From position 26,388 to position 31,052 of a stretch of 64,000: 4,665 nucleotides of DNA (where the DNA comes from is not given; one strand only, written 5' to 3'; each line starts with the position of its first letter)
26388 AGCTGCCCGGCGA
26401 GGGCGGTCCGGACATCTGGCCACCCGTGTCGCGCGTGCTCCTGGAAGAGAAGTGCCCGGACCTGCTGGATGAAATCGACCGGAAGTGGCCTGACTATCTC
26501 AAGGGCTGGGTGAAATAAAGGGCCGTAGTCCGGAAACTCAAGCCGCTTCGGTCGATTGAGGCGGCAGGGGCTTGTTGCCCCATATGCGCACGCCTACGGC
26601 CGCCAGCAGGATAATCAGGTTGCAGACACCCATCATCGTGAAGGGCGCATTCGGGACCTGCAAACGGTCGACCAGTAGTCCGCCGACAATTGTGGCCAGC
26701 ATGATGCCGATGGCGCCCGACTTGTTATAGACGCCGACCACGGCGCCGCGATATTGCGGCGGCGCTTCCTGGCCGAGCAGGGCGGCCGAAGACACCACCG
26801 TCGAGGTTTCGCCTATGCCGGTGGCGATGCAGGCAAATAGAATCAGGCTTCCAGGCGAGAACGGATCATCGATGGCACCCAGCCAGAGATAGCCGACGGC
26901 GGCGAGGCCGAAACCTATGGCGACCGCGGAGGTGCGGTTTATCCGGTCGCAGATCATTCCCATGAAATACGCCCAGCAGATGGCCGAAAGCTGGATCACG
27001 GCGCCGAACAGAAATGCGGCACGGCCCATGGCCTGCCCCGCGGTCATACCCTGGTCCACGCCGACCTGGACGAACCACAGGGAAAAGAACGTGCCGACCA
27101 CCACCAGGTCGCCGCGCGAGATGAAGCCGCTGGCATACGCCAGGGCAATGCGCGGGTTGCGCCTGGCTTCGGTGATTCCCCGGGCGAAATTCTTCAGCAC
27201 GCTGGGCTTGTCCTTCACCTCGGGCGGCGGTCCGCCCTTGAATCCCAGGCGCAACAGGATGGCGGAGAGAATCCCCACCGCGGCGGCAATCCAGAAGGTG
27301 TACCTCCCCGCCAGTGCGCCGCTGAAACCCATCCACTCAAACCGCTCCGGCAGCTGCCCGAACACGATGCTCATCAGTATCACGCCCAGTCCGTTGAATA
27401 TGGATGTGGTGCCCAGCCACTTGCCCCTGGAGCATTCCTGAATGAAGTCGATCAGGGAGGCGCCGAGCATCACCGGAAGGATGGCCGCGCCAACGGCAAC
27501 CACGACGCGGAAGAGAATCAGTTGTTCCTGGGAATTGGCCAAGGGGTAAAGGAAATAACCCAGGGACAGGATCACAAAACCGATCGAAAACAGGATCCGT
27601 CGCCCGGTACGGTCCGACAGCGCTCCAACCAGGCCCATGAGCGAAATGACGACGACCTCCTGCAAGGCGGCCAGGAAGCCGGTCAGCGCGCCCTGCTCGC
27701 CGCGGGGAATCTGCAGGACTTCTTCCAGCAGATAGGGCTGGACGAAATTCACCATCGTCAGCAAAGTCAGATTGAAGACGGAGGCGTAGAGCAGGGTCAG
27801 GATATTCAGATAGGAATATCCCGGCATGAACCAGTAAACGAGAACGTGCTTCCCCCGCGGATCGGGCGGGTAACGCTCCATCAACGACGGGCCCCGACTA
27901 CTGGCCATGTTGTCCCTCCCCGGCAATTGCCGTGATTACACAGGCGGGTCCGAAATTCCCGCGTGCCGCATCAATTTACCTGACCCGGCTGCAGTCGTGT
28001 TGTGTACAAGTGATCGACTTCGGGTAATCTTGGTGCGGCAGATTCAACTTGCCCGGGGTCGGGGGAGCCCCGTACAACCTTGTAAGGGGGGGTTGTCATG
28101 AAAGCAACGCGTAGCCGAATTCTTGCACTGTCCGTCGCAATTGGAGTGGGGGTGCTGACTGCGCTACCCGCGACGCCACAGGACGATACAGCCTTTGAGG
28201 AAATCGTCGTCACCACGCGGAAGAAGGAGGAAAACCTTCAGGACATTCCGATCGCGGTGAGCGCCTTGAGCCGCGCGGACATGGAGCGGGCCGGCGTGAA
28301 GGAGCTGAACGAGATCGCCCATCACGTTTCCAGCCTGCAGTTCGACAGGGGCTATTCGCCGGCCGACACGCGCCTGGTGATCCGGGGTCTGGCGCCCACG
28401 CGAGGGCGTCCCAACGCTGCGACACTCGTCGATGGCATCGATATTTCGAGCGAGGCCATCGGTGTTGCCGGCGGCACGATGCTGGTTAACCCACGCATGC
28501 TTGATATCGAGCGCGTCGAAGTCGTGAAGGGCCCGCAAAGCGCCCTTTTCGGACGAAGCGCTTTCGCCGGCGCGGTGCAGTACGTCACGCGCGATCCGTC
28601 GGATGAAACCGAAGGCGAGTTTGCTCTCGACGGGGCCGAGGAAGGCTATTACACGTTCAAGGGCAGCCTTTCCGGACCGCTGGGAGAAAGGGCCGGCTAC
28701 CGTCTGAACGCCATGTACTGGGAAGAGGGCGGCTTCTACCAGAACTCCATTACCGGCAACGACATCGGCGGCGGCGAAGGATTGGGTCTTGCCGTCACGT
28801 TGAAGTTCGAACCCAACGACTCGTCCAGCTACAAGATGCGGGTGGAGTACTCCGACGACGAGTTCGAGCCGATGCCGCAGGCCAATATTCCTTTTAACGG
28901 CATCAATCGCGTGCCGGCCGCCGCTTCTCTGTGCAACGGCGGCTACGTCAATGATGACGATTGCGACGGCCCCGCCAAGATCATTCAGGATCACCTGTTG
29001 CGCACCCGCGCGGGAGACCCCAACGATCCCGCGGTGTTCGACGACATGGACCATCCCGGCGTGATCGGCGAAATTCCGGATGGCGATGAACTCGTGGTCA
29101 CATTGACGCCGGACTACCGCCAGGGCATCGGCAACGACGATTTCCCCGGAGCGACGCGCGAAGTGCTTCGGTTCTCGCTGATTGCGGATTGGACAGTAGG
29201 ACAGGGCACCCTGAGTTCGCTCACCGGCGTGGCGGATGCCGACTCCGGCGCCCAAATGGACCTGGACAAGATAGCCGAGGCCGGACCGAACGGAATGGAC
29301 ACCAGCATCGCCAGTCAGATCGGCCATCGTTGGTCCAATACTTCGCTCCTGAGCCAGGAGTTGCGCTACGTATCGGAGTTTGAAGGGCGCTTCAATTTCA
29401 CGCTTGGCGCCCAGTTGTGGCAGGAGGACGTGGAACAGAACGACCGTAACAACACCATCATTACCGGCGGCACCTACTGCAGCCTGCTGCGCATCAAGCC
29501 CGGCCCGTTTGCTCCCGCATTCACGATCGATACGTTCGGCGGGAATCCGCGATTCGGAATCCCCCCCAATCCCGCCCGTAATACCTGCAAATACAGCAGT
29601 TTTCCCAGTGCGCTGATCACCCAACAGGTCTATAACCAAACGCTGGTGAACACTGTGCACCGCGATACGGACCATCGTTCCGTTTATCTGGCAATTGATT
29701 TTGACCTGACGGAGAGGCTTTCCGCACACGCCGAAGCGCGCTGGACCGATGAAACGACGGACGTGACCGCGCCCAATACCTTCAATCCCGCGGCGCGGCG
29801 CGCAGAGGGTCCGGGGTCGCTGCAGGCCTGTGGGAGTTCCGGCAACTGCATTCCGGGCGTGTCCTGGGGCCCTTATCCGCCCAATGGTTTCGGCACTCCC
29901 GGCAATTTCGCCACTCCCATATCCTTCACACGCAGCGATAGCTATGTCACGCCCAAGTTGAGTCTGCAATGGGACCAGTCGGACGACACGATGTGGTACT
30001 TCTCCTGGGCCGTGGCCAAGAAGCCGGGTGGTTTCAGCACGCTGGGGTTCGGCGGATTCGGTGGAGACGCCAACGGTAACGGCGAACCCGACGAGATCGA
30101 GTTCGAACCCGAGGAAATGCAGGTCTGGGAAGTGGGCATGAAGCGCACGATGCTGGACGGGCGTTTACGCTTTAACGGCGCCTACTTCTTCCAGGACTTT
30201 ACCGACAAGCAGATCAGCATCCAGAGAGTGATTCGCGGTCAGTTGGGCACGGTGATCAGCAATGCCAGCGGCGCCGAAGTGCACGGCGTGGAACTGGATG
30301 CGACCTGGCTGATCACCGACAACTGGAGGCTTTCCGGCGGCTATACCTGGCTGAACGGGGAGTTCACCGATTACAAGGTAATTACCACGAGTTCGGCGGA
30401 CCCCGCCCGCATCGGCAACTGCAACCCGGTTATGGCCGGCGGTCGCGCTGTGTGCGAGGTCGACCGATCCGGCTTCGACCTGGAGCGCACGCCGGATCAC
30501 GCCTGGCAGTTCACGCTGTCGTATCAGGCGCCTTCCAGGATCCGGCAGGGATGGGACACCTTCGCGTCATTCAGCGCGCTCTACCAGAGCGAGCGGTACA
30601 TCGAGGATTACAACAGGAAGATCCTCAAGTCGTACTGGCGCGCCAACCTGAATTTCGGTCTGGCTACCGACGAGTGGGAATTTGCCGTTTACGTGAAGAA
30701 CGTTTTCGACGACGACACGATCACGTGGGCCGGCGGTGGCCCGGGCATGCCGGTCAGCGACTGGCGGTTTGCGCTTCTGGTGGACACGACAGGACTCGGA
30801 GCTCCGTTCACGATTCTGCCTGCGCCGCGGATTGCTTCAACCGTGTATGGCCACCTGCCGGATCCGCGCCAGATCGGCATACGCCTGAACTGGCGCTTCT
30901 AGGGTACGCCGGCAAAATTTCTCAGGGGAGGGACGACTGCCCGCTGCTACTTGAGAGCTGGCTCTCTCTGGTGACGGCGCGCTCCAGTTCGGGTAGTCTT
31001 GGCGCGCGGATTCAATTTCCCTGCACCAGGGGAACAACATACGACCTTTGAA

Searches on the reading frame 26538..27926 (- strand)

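Call 81: search_protein_families(library=pfam, proteins=[window:26538-27926:-], max_evalue=0.00001)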
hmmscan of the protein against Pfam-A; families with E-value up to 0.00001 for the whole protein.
window:26538-27926:- (462 aa): 2 families
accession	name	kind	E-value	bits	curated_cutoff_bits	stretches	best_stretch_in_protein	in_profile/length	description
PF07690.21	MFS_1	-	1.7e-44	152.6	33.4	2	47-401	3-336/347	Major Facilitator Superfamily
PF00083.30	Sugar_tr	-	1.3e-07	31.3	22.3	0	306-418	50-161/452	Sugar (and other) transporter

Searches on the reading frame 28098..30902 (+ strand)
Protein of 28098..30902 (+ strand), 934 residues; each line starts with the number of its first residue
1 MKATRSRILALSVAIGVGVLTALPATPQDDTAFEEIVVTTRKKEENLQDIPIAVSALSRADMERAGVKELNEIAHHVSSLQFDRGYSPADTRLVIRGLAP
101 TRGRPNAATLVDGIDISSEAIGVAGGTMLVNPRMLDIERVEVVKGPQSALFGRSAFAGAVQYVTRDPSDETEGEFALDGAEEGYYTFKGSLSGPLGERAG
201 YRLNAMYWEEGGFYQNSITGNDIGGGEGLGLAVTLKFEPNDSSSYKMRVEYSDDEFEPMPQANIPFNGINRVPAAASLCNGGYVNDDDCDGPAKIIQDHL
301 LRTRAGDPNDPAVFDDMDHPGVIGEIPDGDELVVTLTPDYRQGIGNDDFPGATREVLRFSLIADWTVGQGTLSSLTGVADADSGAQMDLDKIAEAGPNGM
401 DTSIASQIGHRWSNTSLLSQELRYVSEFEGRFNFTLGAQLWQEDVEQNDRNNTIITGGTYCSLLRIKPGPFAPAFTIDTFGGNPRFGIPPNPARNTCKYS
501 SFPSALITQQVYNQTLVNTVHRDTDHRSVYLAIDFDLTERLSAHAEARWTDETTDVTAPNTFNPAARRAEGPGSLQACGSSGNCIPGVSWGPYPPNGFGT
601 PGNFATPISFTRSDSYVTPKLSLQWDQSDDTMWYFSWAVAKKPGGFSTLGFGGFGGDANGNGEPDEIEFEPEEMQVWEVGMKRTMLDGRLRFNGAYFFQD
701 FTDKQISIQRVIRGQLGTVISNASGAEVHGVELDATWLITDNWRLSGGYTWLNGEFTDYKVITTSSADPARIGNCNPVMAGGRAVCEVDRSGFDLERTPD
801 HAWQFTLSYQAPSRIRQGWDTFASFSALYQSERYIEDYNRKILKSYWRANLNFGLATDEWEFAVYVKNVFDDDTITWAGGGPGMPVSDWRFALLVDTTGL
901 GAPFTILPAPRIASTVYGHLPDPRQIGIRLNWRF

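Call 81: search_protein_families(library=pfam, proteins=[window:28098-30902:+], max_evalue=0.00001)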
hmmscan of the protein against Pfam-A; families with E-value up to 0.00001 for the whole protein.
window:28098-30902:+ (934 aa): 2 families
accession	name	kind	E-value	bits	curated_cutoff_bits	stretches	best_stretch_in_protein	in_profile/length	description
PF00593.30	TonB_dep_Rec_b-barrel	-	4.7e-30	106.3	27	1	409-869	52-436/436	TonB dependent receptor-like, beta-barrel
PF07715.20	Plug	-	1e-18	68.2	23.9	1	47-159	2-107/107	TonB-dependent Receptor Plug Domain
